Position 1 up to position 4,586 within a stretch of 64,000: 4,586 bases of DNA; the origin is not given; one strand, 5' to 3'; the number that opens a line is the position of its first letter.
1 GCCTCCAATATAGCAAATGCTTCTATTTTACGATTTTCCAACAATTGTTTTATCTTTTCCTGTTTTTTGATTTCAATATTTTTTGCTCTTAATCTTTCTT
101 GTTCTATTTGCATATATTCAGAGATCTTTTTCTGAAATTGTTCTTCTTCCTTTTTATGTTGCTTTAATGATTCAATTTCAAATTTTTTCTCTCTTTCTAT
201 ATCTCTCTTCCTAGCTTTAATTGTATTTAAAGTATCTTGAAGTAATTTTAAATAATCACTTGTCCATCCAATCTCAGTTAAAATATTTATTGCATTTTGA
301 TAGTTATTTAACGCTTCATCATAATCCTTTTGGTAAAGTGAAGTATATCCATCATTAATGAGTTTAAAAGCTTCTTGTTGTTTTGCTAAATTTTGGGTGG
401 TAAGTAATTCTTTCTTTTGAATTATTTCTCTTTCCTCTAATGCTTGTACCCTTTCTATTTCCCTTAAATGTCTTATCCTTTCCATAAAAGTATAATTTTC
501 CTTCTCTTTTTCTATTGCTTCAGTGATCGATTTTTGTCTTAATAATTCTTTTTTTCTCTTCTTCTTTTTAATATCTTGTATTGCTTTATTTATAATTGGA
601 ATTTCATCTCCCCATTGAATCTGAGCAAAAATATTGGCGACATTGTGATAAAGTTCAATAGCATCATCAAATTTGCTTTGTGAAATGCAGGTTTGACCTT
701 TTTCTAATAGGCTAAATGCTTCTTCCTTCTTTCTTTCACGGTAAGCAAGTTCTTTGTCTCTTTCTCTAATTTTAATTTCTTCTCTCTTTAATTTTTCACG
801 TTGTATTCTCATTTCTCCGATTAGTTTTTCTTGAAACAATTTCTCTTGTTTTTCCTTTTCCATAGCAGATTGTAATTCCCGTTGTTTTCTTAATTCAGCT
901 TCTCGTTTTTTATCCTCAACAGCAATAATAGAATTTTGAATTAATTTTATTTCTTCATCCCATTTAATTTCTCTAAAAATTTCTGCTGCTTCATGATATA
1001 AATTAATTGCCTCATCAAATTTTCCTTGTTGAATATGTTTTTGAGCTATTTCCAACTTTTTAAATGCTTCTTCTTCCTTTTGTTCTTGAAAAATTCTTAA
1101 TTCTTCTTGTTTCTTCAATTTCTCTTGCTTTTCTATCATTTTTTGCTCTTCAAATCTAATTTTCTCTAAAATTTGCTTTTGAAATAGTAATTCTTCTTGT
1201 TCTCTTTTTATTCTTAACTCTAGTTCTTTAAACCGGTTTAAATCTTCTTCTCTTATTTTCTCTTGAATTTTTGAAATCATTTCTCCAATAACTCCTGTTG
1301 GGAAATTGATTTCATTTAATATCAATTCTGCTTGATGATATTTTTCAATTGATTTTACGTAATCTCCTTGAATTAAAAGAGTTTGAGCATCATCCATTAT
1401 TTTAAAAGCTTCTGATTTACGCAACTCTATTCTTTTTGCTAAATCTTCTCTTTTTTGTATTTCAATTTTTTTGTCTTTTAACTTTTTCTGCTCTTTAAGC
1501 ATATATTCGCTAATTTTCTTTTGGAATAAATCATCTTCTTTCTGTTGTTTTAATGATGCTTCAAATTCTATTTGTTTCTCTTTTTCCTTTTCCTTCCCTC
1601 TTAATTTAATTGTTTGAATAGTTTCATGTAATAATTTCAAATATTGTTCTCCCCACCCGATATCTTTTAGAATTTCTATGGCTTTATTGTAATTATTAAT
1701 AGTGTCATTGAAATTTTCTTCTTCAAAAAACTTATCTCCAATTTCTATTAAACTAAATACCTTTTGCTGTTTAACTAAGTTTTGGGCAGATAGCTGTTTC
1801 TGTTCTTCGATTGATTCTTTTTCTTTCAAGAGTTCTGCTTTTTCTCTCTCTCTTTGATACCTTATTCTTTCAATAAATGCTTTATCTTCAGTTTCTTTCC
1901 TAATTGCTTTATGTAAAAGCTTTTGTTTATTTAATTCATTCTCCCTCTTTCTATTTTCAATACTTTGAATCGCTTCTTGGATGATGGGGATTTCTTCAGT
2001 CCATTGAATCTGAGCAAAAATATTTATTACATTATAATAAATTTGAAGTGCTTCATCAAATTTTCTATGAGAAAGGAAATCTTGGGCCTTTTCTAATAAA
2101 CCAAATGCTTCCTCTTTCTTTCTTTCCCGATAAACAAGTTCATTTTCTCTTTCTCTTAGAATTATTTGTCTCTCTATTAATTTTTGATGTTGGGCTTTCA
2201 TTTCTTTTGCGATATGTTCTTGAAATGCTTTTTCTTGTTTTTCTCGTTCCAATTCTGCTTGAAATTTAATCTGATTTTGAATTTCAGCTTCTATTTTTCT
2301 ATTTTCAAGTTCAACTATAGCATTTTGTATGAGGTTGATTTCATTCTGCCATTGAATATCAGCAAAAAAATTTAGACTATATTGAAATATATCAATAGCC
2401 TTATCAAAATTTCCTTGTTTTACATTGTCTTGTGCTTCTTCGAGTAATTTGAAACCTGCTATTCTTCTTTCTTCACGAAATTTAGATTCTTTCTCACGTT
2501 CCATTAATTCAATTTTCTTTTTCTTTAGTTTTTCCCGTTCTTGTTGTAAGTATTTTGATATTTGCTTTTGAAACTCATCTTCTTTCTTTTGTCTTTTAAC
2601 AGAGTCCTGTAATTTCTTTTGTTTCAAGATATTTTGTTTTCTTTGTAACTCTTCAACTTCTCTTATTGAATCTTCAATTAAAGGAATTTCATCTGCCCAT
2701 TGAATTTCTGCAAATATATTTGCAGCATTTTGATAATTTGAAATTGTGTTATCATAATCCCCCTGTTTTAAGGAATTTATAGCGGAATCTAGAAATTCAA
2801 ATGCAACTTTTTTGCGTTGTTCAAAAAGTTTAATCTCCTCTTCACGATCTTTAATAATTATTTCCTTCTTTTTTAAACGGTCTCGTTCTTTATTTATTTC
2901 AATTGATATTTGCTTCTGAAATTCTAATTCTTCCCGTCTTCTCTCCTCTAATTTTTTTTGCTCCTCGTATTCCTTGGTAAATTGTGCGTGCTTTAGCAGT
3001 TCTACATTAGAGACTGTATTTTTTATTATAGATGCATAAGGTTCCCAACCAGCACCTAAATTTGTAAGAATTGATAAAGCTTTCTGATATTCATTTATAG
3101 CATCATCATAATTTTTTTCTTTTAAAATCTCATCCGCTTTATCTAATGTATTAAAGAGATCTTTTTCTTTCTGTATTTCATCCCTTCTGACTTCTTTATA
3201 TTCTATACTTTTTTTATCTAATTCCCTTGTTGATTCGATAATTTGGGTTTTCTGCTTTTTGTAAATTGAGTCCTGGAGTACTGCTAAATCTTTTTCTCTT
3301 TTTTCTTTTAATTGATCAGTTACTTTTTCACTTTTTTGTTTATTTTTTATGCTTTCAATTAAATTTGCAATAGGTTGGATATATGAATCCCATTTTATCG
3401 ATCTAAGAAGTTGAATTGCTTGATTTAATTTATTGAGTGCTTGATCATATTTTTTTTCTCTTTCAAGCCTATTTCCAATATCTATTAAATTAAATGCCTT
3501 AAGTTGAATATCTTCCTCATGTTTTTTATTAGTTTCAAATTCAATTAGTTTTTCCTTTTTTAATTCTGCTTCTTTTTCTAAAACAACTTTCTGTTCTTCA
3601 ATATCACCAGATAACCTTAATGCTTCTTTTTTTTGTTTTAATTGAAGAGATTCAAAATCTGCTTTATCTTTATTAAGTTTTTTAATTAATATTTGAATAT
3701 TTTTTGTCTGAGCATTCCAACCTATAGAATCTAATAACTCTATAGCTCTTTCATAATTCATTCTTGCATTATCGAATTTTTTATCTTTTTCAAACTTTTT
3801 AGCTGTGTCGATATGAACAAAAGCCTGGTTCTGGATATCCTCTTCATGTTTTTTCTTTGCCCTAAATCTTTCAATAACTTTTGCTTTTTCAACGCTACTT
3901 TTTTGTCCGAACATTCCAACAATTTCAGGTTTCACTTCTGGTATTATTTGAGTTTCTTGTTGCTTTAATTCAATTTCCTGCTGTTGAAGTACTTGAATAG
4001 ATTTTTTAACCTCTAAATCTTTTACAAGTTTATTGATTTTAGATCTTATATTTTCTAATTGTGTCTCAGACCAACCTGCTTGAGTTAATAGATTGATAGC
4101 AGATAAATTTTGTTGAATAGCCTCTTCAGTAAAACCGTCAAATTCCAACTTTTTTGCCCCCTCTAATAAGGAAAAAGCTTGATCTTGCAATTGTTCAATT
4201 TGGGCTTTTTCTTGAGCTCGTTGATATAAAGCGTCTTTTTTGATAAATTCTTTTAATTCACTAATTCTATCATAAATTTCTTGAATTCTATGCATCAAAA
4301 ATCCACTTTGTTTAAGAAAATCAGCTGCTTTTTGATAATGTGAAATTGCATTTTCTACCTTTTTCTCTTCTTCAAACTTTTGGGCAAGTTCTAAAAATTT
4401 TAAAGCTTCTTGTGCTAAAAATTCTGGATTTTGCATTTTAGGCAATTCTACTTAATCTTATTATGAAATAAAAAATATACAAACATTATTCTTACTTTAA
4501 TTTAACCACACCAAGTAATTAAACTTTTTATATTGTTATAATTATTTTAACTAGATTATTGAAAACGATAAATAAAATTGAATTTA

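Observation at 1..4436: Unlisted giant gene: at least 13 tandem repeats of about 115 aa, each an MIT/TPR-like helical module plus conserved coiled-coil linker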

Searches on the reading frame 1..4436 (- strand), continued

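Call 75: search_protein_families(library=ncbifam, proteins=[L002:16526-18109:+, L002:20513-21031:-, L002:18735-19355:-], max_evalue=0.00001)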
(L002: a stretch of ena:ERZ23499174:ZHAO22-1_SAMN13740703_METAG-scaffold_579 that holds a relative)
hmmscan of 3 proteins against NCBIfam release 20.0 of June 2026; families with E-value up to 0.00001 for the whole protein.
L002:16526-18109:+ (527 aa): 21 families
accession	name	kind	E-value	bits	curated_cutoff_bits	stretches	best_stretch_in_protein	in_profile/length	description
TIGR02356.1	adenyl_thiF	equivalog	1.3e-39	135.7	275.25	1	15-166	3-158/203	thiazole biosynthesis adenylyltransferase ThiF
TIGR01408.1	Ube1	subfamily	1.6e-37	128.7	750.05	1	12-165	401-564/1008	ubiquitin-activating enzyme E1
NF006444.0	PRK08762.1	equivalog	5.8e-36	123.9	449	1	20-166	137-284/387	molybdopterin-synthase adenylyltransferase MoeB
NF004281.0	PRK05690.1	subfamily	1.3e-35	122.8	266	1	14-173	13-176/250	molybdopterin-synthase adenylyltransferase MoeB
TIGR02355.1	moeB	equivalog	6.5e-33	114.1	376.55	1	14-163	5-158/240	molybdopterin-synthase adenylyltransferase MoeB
NF047750.1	SAMPActivE1UbaA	equivalog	1.6e-31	109.7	450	1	20-167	19-170/270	SAMP-activating enzyme E1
NF009123.0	PRK12475.1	subfamily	6.7e-29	101.2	510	1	14-165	5-162/338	MoeB/ThiF family adenylyltransferase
NF005646.0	PRK07411.1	equivalog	2.6e-26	92.7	633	1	25-267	33-196/390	molybdopterin-synthase adenylyltransferase MoeB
NF005902.0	PRK07878.1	equivalog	6.9e-25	87.8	647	1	14-172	23-188/392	adenylyltransferase/sulfurtransferase MoeZ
NF006395.0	PRK08644.1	equivalog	3.4e-23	82.4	159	1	22-157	22-160/215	sulfur carrier protein ThiS adenylyltransferase ThiF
NF006204.0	PRK08328.1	equivalog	1e-22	80.9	339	1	14-166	10-165/231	hypothetical protein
TIGR02354.1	thiF_fam2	equivalog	2.8e-22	79.6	152.2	1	27-142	18-133/200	thiamine biosynthesis protein ThiF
NF004111.0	PRK05600.1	equivalog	6.1e-22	78.2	437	1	24-162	35-174/371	ThiF family adenylyltransferase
NF006077.0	PRK08223.1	equivalog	1.3e-15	57.1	266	1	19-167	17-168/296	hypothetical protein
NF011424.0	PRK14851.1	subfamily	2.2e-14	52.4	1170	1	19-167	32-183/679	hypothetical protein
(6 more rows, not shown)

L002:20513-21031:- (172 aa): 0 families

L002:18735-19355:- (206 aa): 11 families
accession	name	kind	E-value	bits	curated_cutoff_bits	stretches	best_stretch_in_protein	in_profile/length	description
NF009804.0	PRK13288.1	equivalog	5.6e-20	71.7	218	1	11-188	5-180/215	pyrophosphatase PpaX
TIGR01449.2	PGP_bact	equivalog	2.4e-12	46.9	180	1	118-189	113-184/213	phosphoglycolate phosphatase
TIGR01549.1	HAD-SF-IA-v1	subfamily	9.5e-11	42.3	23.3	1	92-183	62-149/149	HAD-IA family hydrolase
NF009695.0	PRK13222.1-2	equivalog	1.5e-10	40.9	225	1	7-186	4-190/226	phosphoglycolate phosphatase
TIGR02009.1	PGMB-YQAB-SF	subfamily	2.4e-10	40.9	153.35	1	12-186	4-183/186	beta-phosphoglucomutase family hydrolase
TIGR02253.1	CTE7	subfamily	2.3e-09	37.3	169.75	1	12-190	5-195/221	TIGR02253 family HAD-type hydrolase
NF009694.0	PRK13222.1-1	equivalog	4.2e-09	36.1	415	1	117-185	138-206/252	phosphoglycolate phosphatase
NF009697.0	PRK13222.1-4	equivalog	2.7e-08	33.4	327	1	119-185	123-189/232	phosphoglycolate phosphatase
TIGR01662.1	HAD-SF-IIIA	subfamily_domain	7.5e-07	29.3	44.6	0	137-188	82-137/141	HAD-IIIA family hydrolase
TIGR02254.1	YjjG_YfnB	equivalog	2.5e-06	27.2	159.9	0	12-189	4-196/223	YjjG family noncanonical pyrimidine nucleotidase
TIGR01990.1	bPGM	equivalog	3.3e-06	27.2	189.4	0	11-185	3-182/187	beta-phosphoglucomutase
